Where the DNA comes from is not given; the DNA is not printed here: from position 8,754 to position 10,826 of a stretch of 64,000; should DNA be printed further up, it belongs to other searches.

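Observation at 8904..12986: TonB-dependent receptor directly coupled to a YddA/SbmA/BacA-like fused ABC importer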

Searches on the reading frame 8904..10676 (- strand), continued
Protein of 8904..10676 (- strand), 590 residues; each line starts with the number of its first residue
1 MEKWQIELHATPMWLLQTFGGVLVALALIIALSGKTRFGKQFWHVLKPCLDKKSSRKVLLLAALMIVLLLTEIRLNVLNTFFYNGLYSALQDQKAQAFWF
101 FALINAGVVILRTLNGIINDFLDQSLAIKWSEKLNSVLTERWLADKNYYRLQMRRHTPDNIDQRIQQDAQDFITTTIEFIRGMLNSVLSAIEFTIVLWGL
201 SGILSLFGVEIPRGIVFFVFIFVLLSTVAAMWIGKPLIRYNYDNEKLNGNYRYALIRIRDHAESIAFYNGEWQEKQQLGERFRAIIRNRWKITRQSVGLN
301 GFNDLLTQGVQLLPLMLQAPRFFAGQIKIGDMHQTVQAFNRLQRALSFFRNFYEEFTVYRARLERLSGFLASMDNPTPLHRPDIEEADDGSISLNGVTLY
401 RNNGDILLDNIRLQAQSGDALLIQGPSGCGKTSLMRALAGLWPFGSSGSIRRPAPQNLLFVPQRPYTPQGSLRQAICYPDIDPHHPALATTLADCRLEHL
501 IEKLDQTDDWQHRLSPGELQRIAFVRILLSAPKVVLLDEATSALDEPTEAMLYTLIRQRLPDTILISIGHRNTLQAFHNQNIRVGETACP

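Call 66: find_homologous_proteins(query=L047:10001-11752:+, max_evalue=1e-30)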
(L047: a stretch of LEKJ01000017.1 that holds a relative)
Query L047:10001-11752:+ (584 aa): 1994 proteins with E <= 1e-30 among 8000 candidates; the best 120 are listed.
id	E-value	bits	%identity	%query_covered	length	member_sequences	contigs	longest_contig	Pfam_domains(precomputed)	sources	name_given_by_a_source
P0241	0.0e+0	1339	100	100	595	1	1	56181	PF06472.21,PF00005.34,PF05992.18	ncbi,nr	ncbi:ABC transporter ATP-binding protein [Pasteurellaceae bacterium LFhippo2]|nr:ABC transporter ATP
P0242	0.0e+0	1104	82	100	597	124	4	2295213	PF06472.21,PF00005.34,PF05992.18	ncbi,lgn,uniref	ncbi:ABC transporter ATP-binding protein/permease [Glaesserella parasuis]|uniref:ABC transporter ATP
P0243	0.0e+0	1096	81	100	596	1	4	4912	PF06472.21,PF00005.34,PF05992.18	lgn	-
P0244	0.0e+0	1090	81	99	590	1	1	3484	PF06472.21,PF00005.34,PF05992.18,PF13191.13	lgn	-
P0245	0.0e+0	1086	80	100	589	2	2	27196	PF06472.21,PF00005.34,PF05992.18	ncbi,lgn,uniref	ncbi:ABC transporter ATP-binding protein/permease [Glaesserella sp.]|uniref:ABC transporter ATP-bind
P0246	0.0e+0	1084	80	99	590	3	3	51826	PF06472.21,PF00005.34,PF05992.18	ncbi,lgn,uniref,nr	ncbi:ABC transporter ATP-binding protein/permease [Muribacter muris]|uniref:ABC transporter ATP-bind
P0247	0.0e+0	1077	80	99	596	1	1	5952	PF06472.21,PF00005.34,PF05992.18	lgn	-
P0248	0.0e+0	1075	79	100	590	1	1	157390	PF06472.21,PF00005.34,PF05992.18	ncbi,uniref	ncbi:ABC transporter ATP-binding protein/permease [Mannheimia indoligenes]|uniref:Leukotoxin translo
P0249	0.0e+0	1071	79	99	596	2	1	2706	PF06472.21,PF00005.34,PF05992.18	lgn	-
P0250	0.0e+0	1071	79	100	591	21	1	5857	PF06472.21,PF00005.34,PF05992.18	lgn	-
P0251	0.0e+0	1070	79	99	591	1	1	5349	PF06472.21,PF00005.34,PF05992.18,PF13191.13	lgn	-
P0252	0.0e+0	1067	79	99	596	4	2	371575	PF06472.21,PF00005.34,PF05992.18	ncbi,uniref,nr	ncbi:ABC transporter ATP-binding protein [Mannheimia granulomatis]|uniref:Leukotoxin translocation A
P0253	0.0e+0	1062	79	99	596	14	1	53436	PF06472.21,PF00005.34,PF05992.18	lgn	-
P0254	0.0e+0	1049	77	99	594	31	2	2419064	PF06472.21,PF00005.34,PF05992.18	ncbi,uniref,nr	ncbi:ABC transporter ATP-binding protein/permease [Actinobacillus equuli]|uniref:ABC transporter ATP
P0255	0.0e+0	1048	77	99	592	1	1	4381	PF06472.21,PF00005.34,PF05992.18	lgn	-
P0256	0.0e+0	1047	76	99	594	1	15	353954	PF06472.21,PF00005.34,PF05992.18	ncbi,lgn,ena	-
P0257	0.0e+0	1046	77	100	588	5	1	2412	PF06472.21,PF00005.34,PF05992.18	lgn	-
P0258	0.0e+0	1046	76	99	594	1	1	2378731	PF06472.21,PF00005.34,PF05992.18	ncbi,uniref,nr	ncbi:ABC transporter ATP-binding protein/permease [Actinobacillus equuli subsp. equuli]|uniref:ABC t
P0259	0.0e+0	1045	77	99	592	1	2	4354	PF06472.21,PF00005.34,PF05992.18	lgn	-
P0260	0.0e+0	1045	76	99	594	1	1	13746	PF06472.21,PF00005.34,PF05992.18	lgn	-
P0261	0.0e+0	1044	77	99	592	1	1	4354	PF06472.21,PF00005.34,PF05992.18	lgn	-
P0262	0.0e+0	1043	77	99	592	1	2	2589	PF06472.21,PF00005.34,PF05992.18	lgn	-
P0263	0.0e+0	1042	77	99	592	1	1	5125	PF06472.21,PF00005.34,PF05992.18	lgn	-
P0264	0.0e+0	1039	77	99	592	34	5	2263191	PF06472.21,PF00005.34,PF05992.18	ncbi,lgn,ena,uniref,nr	ncbi:ABC transporter ATP-binding protein [Actinobacillus minor 202]|uniref:ABC transporter ATP-bindi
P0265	0.0e+0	1038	77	99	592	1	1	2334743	PF06472.21,PF00005.34,PF05992.18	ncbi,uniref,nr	ncbi:ABC transporter ATP-binding protein [Mannheimia granulomatis]|uniref:ABC transporter ATP-bindin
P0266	0.0e+0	1038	75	99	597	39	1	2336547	PF06472.21,PF00005.34,PF05992.18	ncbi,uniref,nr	ncbi:ABC transporter ATP-binding protein/permease [Actinobacillus lignieresii]|uniref:ABC transporte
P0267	0.0e+0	1034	76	97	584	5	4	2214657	PF06472.21,PF00005.34,PF05992.18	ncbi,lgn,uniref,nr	ncbi:ABC transporter ATP-binding protein/permease [Actinobacillus pleuropneumoniae]|uniref:ABC trans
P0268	0.0e+0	1034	76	99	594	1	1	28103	PF06472.21,PF00005.34,PF05992.18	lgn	-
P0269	0.0e+0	1028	76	99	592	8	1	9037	PF06472.21,PF00005.34,PF05992.18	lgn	-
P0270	0.0e+0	1028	76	99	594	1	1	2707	PF06472.21,PF00005.34,PF05992.18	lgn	-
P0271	0.0e+0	1027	76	99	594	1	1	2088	PF06472.21,PF00005.34,PF05992.18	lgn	-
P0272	0.0e+0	1024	75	99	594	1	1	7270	PF06472.21,PF00005.34,PF05992.18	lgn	-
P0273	0.0e+0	1023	75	99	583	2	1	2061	PF06472.21,PF00005.34,PF05992.18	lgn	-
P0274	0.0e+0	1023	75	99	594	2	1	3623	PF06472.21,PF00005.34,PF05992.18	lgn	-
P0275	0.0e+0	1022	77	94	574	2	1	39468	PF06472.21,PF00005.34,PF05992.18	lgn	-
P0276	0.0e+0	1018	74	99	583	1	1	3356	PF06472.21,PF00005.34,PF05992.18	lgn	-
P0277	0.0e+0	1014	74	99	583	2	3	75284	PF06472.21,PF00005.34,PF05992.18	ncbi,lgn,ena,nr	nr:ABC transporter ATP-binding protein/permease [uncultured Haemophilus sp.]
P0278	0.0e+0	1014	76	97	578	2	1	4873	PF06472.21,PF00005.34,PF05992.18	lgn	-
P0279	5.7e-295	998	74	99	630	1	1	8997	PF06472.21,PF00005.34,PF05992.18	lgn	-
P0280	5.7e-295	998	74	99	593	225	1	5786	PF06472.21,PF00005.34,PF05992.18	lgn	-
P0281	1.1e-293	993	72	99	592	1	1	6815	PF06472.21,PF00005.34,PF05992.18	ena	-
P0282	3.1e-293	992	72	99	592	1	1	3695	PF06472.21,PF00005.34,PF05992.18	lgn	-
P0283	3.1e-293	992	72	100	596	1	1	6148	PF06472.21,PF00005.34,PF05992.18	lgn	-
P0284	5.9e-293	991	73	99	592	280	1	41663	PF06472.21,PF00005.34,PF05992.18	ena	-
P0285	7.6e-292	987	72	99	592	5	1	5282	PF06472.21,PF00005.34,PF05992.18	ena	-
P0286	1.5e-291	986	72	99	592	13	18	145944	PF06472.21,PF00005.34,PF05992.18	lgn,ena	-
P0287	2.5e-291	986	72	99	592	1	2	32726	PF06472.21,PF00005.34,PF05992.18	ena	-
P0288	3.3e-290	982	72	99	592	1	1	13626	PF06472.21,PF00005.34,PF05992.18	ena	-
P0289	5.4e-288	974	72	99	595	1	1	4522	PF06472.21,PF00005.34,PF05992.18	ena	-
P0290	9.5e-287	970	72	99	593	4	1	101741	PF06472.21,PF00005.34,PF05992.18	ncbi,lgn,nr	ncbi:TPA: ABC transporter ATP-binding protein/permease [Mannheimia haemolytica]|nr:ABC transporter A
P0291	2.6e-282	956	71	99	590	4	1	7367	PF06472.21,PF00005.34,PF05992.18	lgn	-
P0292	1.6e-280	950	70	99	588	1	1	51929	PF06472.21,PF00005.34,PF05992.18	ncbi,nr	ncbi:ABC transporter ATP-binding protein/permease [Pasteurellaceae bacterium LIM206]|nr:ABC transpor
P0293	6.1e-279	945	70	99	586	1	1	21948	PF06472.21,PF00005.34,PF05992.18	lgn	-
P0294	5.1e-278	942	69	99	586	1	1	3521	PF06472.21,PF00005.34,PF05992.18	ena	-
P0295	2.2e-277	939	70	99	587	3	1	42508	PF06472.21,PF00005.34,PF05992.18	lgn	-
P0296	3.4e-277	939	70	99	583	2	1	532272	PF06472.21,PF00005.34,PF05992.18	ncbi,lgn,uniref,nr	ncbi:ABC transporter ATP-binding protein/permease [Necropsobacter massiliensis]|uniref:ABC transport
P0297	1.3e-276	937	69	99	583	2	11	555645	PF06472.21,PF00005.34,PF05992.18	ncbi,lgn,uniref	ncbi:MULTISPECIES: ABC transporter ATP-binding protein/permease [Pasteurellaceae]|uniref:ABC transpo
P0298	6.5e-274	928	70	99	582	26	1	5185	PF06472.21,PF00005.34,PF05992.18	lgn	-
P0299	4.0e-273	925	70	100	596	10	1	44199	PF06472.21,PF00005.34,PF05992.18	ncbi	ncbi:ABC transporter ATP-binding protein/permease [Ursidibacter sp. B-7004-1]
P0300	1.8e-272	923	69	99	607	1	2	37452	PF06472.21,PF00005.34,PF05992.18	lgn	-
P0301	1.3e-271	920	69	99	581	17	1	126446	PF06472.21,PF00005.34,PF05992.18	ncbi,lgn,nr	ncbi:ABC transporter ATP-binding protein/permease [Aggregatibacter actinomycetemcomitans]|nr:ABC tra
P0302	1.7e-271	920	69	100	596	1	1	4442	PF06472.21,PF00005.34,PF05992.18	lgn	-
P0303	4.8e-271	919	68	99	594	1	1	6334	PF06472.21,PF00005.34,PF05992.18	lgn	-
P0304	2.5e-270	916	67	99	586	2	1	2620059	PF06472.21,PF00005.34,PF05992.18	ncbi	ncbi:ABC transporter ATP-binding protein/permease [Testudinibacter sp. P27/CKL/0425]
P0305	9.1e-270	914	69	99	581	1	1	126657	PF06472.21,PF00005.34,PF05992.18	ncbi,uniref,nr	ncbi:ABC transporter ATP-binding protein/permease [Caviibacterium pharyngocola]|uniref:ABC transport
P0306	1.7e-269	913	69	99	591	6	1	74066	PF06472.21,PF00005.34,PF05992.18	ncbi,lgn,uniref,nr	ncbi:ABC transporter ATP-binding protein/permease [Basfia succiniciproducens]|uniref:ABC transporter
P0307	5.4e-269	912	68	99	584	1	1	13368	PF06472.21,PF00005.34,PF05992.18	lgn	-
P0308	8.4e-269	911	68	99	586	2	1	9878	PF06472.21,PF00005.34,PF05992.18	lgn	-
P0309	9.4e-269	911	67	99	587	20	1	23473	PF06472.21,PF00005.34,PF05992.18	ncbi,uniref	ncbi:ABC transporter ATP-binding protein/permease [Lonepinella sp. BR2919]|uniref:ABC transporter AT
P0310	1.0e-268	911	69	99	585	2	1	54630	PF06472.21,PF00005.34,PF05992.18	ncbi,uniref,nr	ncbi:ABC transporter ATP-binding protein/permease [Pelistega sp. NLN82]|uniref:ABC transporter ATP-b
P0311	1.3e-268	911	67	99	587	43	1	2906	PF06472.21,PF00005.34,PF05992.18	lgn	-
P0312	1.3e-268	910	68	99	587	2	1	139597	PF06472.21,PF00005.34,PF05992.18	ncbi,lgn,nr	ncbi:MAG: ABC transporter ATP-binding protein/permease [[Actinobacillus] rossii]|nr:ABC transporter 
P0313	1.6e-268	910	69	99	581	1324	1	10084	PF06472.21,PF00005.34,PF05992.18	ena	-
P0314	2.2e-268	910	68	99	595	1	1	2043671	PF06472.21,PF00005.34,PF05992.18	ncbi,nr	ncbi:ABC transporter ATP-binding protein [Pasteurellaceae bacterium Pebbles2]|nr:ABC transporter ATP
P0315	4.3e-268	909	68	99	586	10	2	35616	PF06472.21,PF00005.34,PF05992.18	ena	-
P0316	2.0e-267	907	68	99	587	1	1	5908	PF06472.21,PF00005.34,PF05992.18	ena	-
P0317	2.2e-267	906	68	99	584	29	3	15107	PF06472.21,PF00005.34,PF05992.18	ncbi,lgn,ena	-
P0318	2.6e-267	906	67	99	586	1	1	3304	PF06472.21,PF00005.34,PF05992.18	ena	-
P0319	2.7e-267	906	68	99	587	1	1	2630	PF06472.21,PF00005.34,PF05992.18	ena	-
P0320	3.0e-267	906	68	99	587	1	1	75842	PF06472.21,PF00005.34,PF05992.18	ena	-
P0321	6.6e-267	905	69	99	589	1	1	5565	PF06472.21,PF00005.34,PF05992.18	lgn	-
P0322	6.8e-267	905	67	99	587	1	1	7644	PF06472.21,PF00005.34,PF05992.18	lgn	-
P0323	1.1e-265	901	67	99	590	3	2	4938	PF06472.21,PF00005.34,PF05992.18,PF02463.26,PF13191.13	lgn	-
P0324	2.3e-264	896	66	99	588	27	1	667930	PF06472.21,PF00005.34,PF05992.18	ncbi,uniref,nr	ncbi:ABC transporter ATP-binding protein/permease [Exercitatus varius]|uniref:ABC transporter ATP-bi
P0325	3.6e-264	896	66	99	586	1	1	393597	PF06472.21,PF00005.34,PF05992.18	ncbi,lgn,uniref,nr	ncbi:ABC transporter ATP-binding protein/permease [Mesocricetibacter intestinalis]|uniref:ABC transp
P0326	5.8e-264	895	67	99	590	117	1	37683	PF06472.21,PF00005.34,PF05992.18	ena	-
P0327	4.3e-262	889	68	99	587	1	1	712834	PF06472.21,PF00005.34,PF05992.18,PF13191.13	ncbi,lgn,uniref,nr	ncbi:putative ATP-binding cassette transporter [Volucribacter psittacicida]|uniref:Putative ATP-bind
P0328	4.6e-262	889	68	99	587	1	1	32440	PF06472.21,PF00005.34,PF05992.18,PF13191.13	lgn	-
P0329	1.7e-261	887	66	99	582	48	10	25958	PF06472.21,PF00005.34,PF05992.18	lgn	-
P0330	5.8e-261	885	67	99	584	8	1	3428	PF06472.21,PF00005.34,PF05992.18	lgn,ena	-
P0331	8.9e-261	885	67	99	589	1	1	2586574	PF06472.21,PF00005.34,PF05992.18,PF13191.13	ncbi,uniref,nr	ncbi:ABC transporter ATP-binding protein/permease [Volucribacter amazonae]|uniref:ABC transporter AT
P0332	1.2e-260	884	66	99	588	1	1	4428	PF06472.21,PF00005.34,PF05992.18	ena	-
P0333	5.9e-259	879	65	99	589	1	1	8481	PF06472.21,PF00005.34,PF05992.18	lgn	-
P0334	1.2e-258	878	65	99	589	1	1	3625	PF06472.21,PF00005.34,PF05992.18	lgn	-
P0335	4.7e-258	876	66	99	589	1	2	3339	PF06472.21,PF00005.34,PF05992.18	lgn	-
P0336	1.6e-257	874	65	99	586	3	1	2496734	PF06472.21,PF00005.34,PF05992.18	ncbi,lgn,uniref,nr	ncbi:ABC transporter ATP-binding protein/permease [Rodentibacter haemolyticus]|uniref:ABC transporte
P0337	3.5e-257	873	66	99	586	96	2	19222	PF06472.21,PF00005.34,PF05992.18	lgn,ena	-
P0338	1.6e-256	871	64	99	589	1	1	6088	PF06472.21,PF00005.34,PF05992.18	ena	-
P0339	1.6e-256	871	65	99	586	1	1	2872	PF06472.21,PF00005.34,PF05992.18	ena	-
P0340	6.2e-256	869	65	99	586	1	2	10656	PF06472.21,PF00005.34,PF05992.18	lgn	-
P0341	1.4e-255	868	65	99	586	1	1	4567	PF06472.21,PF00005.34,PF05992.18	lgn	-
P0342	6.0e-255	865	64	99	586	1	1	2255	PF06472.21,PF00005.34,PF05992.18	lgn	-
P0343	2.8e-254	863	64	99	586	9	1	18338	PF06472.21,PF00005.34,PF05992.18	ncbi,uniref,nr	ncbi:ABC transporter ATP-binding protein [Rodentibacter mrazii]|uniref:ABC transporter ATP-binding p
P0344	1.5e-253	861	65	99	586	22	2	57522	PF06472.21,PF00005.34,PF05992.18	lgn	-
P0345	1.6e-253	861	64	99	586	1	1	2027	PF06472.21,PF00005.34,PF05992.18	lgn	-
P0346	2.1e-253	860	64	99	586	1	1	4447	PF06472.21,PF00005.34,PF05992.18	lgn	-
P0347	2.7e-253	860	64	99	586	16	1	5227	PF06472.21,PF00005.34,PF05992.18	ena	-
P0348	2.7e-253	860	64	99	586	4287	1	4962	PF06472.21,PF00005.34,PF05992.18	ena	-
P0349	7.2e-253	859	63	99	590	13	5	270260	PF06472.21,PF00005.34,PF05992.18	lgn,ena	-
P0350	5.6e-252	856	65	99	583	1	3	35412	PF06472.21,PF00005.34,PF05992.18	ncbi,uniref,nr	ncbi:ABC transporter ATP-binding protein/permease [Testudinibacter sp. TR-2022]|uniref:ABC transport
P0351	1.2e-251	855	64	99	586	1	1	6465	PF06472.21,PF00005.34,PF05992.18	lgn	-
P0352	1.7e-251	854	63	99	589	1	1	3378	PF06472.21,PF00005.34,PF05992.18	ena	-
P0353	5.1e-251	852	63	99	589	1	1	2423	PF06472.21,PF00005.34,PF05992.18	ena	-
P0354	5.6e-251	852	63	99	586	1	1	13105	PF06472.21,PF00005.34,PF05992.18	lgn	-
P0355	6.6e-251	852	63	99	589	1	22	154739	PF06472.21,PF00005.34,PF05992.18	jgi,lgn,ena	-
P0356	8.6e-251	852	64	99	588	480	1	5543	PF06472.21,PF00005.34,PF05992.18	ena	-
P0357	1.2e-250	851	63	99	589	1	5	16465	PF06472.21,PF00005.34,PF05992.18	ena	-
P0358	1.3e-250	851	63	99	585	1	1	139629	PF06472.21,PF00005.34,PF05992.18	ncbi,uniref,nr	ncbi:ABC transporter ATP-binding protein/permease [Rodentibacter caecimuris]|uniref:ABC transporter 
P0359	1.3e-250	851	63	99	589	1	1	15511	PF06472.21,PF00005.34,PF05992.18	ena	-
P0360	1.6e-250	851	63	99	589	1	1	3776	PF06472.21,PF00005.34,PF05992.18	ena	-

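Call 67: find_encoding_contigs(protein=P0267, flank=5000, max_places=1)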
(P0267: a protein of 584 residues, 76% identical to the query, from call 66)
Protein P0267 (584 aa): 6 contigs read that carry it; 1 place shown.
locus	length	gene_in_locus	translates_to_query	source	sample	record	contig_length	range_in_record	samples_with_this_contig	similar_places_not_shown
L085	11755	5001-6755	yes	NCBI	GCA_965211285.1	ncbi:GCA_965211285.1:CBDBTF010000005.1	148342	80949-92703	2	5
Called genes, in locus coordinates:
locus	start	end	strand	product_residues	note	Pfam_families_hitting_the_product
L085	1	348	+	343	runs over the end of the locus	PF13531:SBP_bac_11, PF01547:SBP_bac_1, PF13416:SBP_bac_8, PF13343:SBP_bac_6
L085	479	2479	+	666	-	PF00528:BPD_transp_1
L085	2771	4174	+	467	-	PF07715:Plug (weak)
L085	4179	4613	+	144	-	PF00593:TonB_dep_Rec_b-barrel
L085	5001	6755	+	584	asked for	PF05992:SbmA_BacA, PF06472:ABC_membrane_2, PF00005:ABC_tran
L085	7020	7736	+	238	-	PF00318:Ribosomal_S2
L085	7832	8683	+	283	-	PF00889:EF_TS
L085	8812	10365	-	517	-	PF00884:Sulfatase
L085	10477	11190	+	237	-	PF00696:AA_kinase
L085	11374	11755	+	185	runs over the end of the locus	PF01765:RRF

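Call 68: find_encoding_contigs(protein=P0242, flank=5000, max_places=1)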
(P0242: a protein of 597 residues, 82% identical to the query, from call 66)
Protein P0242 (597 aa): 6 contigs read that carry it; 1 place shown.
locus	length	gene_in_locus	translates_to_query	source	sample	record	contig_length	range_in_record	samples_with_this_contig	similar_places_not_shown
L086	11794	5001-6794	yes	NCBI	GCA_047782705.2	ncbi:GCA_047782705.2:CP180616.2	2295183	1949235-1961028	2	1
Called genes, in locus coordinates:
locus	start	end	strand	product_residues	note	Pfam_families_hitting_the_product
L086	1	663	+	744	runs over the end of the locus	PF18415:HKR_ArcB_TM, PF00989:PAS, PF08448:PAS_4, PF00512:HisKA, PF02518:HATPase_c, PF00072:Response_reg, PF01627:Hpt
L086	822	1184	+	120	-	PF01219:DAGK_prokar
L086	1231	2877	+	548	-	PF00149:Metallophos, PF02872:5_nucleotid_C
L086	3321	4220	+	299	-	PF07715:Plug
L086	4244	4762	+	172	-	PF00593:TonB_dep_Rec_b-barrel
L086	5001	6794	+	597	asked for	PF05992:SbmA_BacA, PF06472:ABC_membrane_2, PF00005:ABC_tran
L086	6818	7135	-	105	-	PF13744:HTH_37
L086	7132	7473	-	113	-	PF05973:Gp49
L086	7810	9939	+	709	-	PF01138:RNase_PH, PF03725:RNase_PH_C, PF03726:PNPase, PF01138:RNase_PH, PF00013:KH_1, PF00575:S1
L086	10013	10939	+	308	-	PF13371:TPR_9 (faint), PF00515:TPR_1 (faint), PF07719:TPR_2 (faint), PF13181:TPR_8 (faint), PF13414:TPR_11 (faint), PF13431:TPR_17 (faint), PF13432:TPR_16 (weak)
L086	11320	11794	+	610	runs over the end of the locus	PF00270:DEAD, PF04851:ResIII (weak), PF00271:Helicase_C, PF25399:DeaD_dimer, PF03880:DbpA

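Call 69: find_encoding_contigs(protein=P0301, flank=5000, max_places=1)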
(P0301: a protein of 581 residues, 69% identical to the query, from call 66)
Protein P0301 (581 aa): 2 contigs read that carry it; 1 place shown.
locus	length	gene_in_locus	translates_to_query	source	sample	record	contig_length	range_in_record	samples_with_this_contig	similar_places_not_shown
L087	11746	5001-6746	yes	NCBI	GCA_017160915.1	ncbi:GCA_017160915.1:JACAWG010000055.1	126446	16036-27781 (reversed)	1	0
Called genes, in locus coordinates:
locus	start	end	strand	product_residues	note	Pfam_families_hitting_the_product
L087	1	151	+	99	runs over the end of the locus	PF05973:Gp49 (weak)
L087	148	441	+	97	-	PF21716:dnstrm_HI1420, PF01381:HTH_3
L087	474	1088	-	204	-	PF00677:Lum_binding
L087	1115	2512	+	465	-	PF01554:MatE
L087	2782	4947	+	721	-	PF07715:Plug, PF00593:TonB_dep_Rec_b-barrel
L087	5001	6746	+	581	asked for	PF05992:SbmA_BacA, PF06472:ABC_membrane_2, PF00005:ABC_tran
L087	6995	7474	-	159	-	PF04073:tRNA_edit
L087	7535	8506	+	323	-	PF01118:Semialdhyde_dh (faint)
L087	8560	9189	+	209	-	PF08942:DUF1919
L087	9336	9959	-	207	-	PF00730:HhH-GPD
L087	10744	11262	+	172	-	PF08020:DUF1706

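Call 70: find_encoding_contigs(protein=P0310, flank=5000, max_places=1)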
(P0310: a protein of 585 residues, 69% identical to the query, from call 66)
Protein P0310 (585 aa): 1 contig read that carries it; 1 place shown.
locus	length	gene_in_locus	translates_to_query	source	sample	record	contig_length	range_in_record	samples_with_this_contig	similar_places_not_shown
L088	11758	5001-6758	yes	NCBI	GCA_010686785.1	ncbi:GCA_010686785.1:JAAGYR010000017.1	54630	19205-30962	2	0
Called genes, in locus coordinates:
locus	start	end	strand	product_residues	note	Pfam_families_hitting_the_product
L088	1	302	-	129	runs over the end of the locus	PF01042:Ribonuc_L-PSP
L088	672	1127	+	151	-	PF01618:MotA_ExbB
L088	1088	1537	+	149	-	PF02472:ExbD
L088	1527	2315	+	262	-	-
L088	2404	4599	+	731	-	PF07715:Plug, PF00593:TonB_dep_Rec_b-barrel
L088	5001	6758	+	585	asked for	PF05992:SbmA_BacA, PF06472:ABC_membrane_2, PF00005:ABC_tran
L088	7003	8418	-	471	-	PF03951:Gln-synt_N, PF00120:Gln-synt_C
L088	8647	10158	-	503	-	PF13541:ChlI, PF00158:Sigma54_activat (faint), PF00493:MCM, PF01078:Mg_chelatase, PF07728:AAA_5 (weak), PF13335:Mg_chelatase_C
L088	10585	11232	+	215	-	PF01810:LysE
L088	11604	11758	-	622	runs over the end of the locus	PF18071:HMW1C_N, PF18254:HMw1_D2, PF13844:Glyco_transf_41 (faint)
